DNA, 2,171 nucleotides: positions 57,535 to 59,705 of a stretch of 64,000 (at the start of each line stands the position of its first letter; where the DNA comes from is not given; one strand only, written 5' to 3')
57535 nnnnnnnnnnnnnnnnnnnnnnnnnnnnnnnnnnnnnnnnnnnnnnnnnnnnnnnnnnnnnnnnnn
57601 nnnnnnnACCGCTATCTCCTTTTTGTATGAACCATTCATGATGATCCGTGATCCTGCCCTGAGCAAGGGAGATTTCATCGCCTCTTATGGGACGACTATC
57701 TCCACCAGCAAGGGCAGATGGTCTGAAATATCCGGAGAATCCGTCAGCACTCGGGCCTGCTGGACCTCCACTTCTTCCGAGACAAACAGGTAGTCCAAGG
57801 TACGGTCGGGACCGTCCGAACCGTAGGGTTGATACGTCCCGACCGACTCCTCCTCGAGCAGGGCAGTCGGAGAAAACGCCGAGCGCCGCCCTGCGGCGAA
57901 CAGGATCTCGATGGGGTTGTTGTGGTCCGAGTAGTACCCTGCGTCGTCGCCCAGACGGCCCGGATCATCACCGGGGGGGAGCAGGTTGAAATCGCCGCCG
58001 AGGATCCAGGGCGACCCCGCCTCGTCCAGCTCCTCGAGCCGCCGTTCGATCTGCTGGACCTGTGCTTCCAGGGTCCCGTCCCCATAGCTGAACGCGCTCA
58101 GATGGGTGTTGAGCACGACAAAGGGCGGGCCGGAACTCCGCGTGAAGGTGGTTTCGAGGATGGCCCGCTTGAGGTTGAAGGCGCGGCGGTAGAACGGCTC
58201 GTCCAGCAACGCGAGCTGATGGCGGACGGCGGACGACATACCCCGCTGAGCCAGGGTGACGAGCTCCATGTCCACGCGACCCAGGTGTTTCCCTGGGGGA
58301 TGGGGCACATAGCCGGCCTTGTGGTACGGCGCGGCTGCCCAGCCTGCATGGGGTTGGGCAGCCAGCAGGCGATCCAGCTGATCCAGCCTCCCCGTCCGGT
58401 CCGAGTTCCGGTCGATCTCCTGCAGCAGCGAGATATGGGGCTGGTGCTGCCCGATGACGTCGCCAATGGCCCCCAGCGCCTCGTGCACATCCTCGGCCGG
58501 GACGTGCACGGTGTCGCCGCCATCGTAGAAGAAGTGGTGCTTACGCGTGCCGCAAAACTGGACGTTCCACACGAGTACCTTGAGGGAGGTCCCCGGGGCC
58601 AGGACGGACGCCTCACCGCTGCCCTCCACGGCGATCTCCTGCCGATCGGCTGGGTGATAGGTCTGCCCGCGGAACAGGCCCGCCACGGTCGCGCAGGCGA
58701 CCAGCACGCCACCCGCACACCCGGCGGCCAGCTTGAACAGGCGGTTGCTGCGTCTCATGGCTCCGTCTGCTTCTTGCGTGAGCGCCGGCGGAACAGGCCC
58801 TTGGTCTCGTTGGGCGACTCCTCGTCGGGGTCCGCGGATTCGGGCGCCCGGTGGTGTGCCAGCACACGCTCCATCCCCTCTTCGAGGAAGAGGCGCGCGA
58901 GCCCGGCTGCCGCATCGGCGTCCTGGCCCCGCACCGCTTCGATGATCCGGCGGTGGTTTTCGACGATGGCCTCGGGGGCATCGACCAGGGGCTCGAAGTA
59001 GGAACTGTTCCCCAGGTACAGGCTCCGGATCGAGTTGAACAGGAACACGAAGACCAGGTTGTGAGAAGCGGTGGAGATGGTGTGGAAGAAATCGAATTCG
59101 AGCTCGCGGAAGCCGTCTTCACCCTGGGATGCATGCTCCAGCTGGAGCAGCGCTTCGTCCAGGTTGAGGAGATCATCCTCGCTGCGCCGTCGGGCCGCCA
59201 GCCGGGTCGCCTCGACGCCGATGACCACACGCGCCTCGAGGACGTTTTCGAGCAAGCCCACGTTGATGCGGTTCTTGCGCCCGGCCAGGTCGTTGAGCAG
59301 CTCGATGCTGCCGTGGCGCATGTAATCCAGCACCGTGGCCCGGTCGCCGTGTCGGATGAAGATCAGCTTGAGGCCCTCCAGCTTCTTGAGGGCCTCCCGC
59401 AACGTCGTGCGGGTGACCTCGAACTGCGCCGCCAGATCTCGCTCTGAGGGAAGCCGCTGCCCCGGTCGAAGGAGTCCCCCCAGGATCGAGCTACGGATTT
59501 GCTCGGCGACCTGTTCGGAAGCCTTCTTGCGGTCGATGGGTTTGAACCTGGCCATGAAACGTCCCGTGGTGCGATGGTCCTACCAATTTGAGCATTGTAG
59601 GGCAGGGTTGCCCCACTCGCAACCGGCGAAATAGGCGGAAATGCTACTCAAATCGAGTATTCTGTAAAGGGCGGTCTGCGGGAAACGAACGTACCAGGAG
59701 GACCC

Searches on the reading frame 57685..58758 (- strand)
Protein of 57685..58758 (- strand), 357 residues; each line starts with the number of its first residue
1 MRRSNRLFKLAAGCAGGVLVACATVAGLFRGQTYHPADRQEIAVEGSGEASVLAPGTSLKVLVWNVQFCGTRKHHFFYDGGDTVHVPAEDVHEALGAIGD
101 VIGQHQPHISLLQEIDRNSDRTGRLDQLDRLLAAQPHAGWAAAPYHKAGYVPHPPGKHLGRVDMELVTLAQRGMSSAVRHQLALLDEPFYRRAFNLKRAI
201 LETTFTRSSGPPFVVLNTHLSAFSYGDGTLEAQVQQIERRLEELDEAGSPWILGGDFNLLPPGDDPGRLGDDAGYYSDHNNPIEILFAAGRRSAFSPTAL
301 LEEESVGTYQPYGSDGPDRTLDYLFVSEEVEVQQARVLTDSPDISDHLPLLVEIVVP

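Call 24: search_protein_families(library=pfam, proteins=[window:57685-58758:-], max_evalue=0.001)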
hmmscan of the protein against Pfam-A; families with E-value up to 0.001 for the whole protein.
window:57685-58758:- (357 aa): 1 family
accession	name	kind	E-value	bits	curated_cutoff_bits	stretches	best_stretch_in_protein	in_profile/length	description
PF03372.29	Exo_endo_phos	-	1e-16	61.8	24.5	1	63-347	2-225/225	Endonuclease/Exonuclease/phosphatase family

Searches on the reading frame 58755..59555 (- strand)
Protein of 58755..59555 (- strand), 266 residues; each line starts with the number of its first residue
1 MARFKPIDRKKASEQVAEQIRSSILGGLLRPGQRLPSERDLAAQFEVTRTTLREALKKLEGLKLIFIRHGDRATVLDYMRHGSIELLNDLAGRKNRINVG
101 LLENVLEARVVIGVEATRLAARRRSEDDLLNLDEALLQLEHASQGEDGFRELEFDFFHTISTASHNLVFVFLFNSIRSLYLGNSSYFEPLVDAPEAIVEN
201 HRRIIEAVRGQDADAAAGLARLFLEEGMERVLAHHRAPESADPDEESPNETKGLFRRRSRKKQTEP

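Call 24: search_protein_families(library=pfam, proteins=[window:58755-59555:-], max_evalue=0.001)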
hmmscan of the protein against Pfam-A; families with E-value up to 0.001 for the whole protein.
window:58755-59555:- (266 aa): 4 families
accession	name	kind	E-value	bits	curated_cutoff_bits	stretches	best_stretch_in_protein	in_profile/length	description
PF00392.27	GntR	-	7e-21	74.1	27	1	13-75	2-64/64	Bacterial regulatory proteins, gntR family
PF07729.17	FCD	-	3.2e-19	70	24.3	1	105-224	2-123/125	FCD domain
PF07840.17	FadR_C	-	7.5e-09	36.1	23.6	1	77-187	2-108/164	FadR C-terminal domain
PF14502.12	HTH_41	-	0.00042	20.1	25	1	31-66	2-37/48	Helix-turn-helix domain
